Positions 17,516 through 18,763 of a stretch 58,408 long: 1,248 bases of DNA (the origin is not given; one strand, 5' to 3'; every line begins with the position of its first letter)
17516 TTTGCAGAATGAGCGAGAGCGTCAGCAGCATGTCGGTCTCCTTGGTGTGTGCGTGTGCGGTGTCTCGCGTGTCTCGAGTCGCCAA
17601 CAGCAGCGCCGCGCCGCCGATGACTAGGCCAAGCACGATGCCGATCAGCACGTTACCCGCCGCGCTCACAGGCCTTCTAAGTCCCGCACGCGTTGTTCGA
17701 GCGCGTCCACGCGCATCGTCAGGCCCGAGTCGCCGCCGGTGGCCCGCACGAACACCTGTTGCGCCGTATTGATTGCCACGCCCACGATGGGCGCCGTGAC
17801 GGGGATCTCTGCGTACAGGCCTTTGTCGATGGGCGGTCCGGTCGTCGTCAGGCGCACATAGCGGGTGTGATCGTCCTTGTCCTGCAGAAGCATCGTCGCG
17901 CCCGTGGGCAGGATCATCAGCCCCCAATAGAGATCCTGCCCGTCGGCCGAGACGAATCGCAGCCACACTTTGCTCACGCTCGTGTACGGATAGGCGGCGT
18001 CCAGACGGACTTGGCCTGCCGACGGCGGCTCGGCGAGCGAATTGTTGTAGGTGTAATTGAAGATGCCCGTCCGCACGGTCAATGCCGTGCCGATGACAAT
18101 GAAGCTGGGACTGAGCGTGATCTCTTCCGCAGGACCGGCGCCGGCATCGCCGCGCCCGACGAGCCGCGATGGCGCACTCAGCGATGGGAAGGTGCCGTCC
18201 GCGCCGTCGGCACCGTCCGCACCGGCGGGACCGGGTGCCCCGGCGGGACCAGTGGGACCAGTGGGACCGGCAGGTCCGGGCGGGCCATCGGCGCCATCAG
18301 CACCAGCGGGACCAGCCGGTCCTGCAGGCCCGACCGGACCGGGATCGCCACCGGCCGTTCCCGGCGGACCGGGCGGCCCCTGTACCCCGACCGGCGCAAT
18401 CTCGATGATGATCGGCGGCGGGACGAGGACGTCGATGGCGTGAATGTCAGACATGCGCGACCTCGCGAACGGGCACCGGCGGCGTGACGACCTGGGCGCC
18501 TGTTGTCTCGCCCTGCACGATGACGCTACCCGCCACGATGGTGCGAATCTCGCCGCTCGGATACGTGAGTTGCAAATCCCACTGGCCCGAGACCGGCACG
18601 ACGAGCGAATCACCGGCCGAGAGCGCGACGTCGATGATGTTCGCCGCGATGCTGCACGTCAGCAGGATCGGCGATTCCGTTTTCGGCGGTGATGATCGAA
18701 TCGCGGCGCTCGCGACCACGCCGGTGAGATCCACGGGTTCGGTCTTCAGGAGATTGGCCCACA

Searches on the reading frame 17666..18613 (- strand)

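Call 7: search_protein_families(library=pfam, proteins=[window:17666-18613:-], max_evalue=0.01)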
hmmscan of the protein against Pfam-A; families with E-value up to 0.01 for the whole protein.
window:17666-18613:- (315 aa): 1 family
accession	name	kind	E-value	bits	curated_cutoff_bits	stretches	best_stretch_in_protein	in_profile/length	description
PF01391.23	Collagen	-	2.6e-08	34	27.2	1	79-138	1-59/60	Collagen triple helix repeat (20 copies)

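Call 8: search_protein_families(library=phrogs, proteins=[window:17666-18613:-], max_evalue=0.001)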
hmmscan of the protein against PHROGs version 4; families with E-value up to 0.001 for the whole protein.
window:17666-18613:- (315 aa): 11 families
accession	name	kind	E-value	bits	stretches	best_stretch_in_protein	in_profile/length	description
phrog_5073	-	tail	1.5e-15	58.2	1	76-140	267-330/519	tail fiber protein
phrog_366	-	tail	2.6e-12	47.9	1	74-142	313-383/474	tail fiber protein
phrog_6320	-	tail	2.1e-10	41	1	76-140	143-209/745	tail fiber protein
phrog_819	-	tail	1.5e-09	37.6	1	75-141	480-554/1024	tail protein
phrog_8745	-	tail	2.3e-08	32.8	1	76-140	1386-1491/1803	tail fiber protein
phrog_3420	-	unknown function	6.1e-07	28.4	1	76-144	632-698/929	-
phrog_17587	-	tail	8.3e-07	28.8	1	70-141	348-418/641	tail fiber protein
phrog_1806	-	tail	1.1e-06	29.2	1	77-141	97-161/276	collagen like minor tail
phrog_30509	-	tail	9.1e-06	26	1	53-137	33-114/254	collagen like minor tail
phrog_33894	-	unknown function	4.1e-05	23.3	1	75-138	428-493/727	-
phrog_29268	-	unknown function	0.00087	18.5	0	75-168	444-537/653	-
